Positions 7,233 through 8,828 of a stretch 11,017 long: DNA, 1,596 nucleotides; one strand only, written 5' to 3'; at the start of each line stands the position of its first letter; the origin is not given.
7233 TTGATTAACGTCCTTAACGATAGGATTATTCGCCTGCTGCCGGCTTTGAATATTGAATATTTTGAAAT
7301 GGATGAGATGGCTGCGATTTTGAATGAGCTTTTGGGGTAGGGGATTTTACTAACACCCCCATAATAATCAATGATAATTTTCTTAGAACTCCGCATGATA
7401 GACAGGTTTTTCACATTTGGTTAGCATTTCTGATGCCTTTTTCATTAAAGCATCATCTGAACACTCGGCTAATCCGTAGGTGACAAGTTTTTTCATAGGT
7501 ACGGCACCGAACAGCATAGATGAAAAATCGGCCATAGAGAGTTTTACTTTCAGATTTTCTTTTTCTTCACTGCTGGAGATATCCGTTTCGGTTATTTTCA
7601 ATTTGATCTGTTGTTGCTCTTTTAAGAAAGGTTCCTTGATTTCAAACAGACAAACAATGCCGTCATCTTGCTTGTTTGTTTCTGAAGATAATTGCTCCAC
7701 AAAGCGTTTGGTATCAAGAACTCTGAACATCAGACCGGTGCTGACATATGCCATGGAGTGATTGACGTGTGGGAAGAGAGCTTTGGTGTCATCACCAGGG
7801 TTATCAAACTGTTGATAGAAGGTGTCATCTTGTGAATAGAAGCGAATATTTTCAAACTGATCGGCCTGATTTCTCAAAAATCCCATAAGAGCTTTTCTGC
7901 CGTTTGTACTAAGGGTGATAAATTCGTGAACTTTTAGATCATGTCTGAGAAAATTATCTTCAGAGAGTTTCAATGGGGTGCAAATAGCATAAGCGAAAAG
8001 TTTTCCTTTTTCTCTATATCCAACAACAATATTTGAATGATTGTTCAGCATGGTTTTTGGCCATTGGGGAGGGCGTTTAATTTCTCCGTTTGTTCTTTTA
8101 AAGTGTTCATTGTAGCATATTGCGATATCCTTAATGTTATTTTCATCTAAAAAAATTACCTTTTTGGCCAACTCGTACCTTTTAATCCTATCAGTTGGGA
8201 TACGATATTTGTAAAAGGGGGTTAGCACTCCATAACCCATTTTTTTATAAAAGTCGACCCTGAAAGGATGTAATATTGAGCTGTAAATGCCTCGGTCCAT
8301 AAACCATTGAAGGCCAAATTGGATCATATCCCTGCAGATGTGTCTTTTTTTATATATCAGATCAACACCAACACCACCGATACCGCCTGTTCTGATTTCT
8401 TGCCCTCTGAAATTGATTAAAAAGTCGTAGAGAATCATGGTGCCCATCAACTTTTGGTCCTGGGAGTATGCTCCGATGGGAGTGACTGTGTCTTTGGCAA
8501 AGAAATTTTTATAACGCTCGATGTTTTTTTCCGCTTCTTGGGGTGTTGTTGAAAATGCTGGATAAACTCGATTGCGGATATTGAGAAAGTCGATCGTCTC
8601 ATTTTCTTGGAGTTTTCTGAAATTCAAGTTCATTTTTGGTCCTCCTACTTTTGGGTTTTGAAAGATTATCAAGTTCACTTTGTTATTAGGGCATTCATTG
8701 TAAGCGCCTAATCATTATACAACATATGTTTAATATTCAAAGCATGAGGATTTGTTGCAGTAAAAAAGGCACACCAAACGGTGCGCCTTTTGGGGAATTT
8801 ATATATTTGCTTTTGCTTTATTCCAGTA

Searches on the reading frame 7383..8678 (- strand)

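Call 3: search_protein_families(library=pfam, proteins=[window:7383-8678:-], max_evalue=0.01)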
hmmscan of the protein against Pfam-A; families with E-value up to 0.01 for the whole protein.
window:7383-8678:- (431 aa): 4 families
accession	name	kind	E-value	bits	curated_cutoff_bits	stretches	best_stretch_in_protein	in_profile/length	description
PF13527.13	Acetyltransf_9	-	1.7e-20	73.7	25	1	20-151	2-126/127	Acetyltransferase (GNAT) domain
PF17668.7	Acetyltransf_17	-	1.2e-06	29.6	25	1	198-296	1-102/114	Acetyltransferase (GNAT) domain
PF13530.11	SCP2_2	-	8.6e-06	26.7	23.2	1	325-425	3-102/105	Sterol carrier protein domain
PF00583.31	Acetyltransf_1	-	7.4e-05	23.4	20.7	1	49-149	17-116/116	Acetyltransferase (GNAT) family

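Call 4: search_protein_families(library=ncbifam, proteins=[window:7383-8678:-], max_evalue=0.01)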
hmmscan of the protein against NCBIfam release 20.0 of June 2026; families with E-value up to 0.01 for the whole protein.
window:7383-8678:- (431 aa): 3 families
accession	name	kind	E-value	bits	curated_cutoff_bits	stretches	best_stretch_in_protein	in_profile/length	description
NF002367.0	PRK01346.1-4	subfamily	4.2e-08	32.6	259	1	16-431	3-411/411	hypothetical protein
NF002366.0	PRK01346.1-3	equivalog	5.3e-08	31.9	624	1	68-209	49-194/405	hypothetical protein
NF002369.0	PRK01346.1-6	equivalog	2.2e-05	23.7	463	1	47-430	49-433/434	hypothetical protein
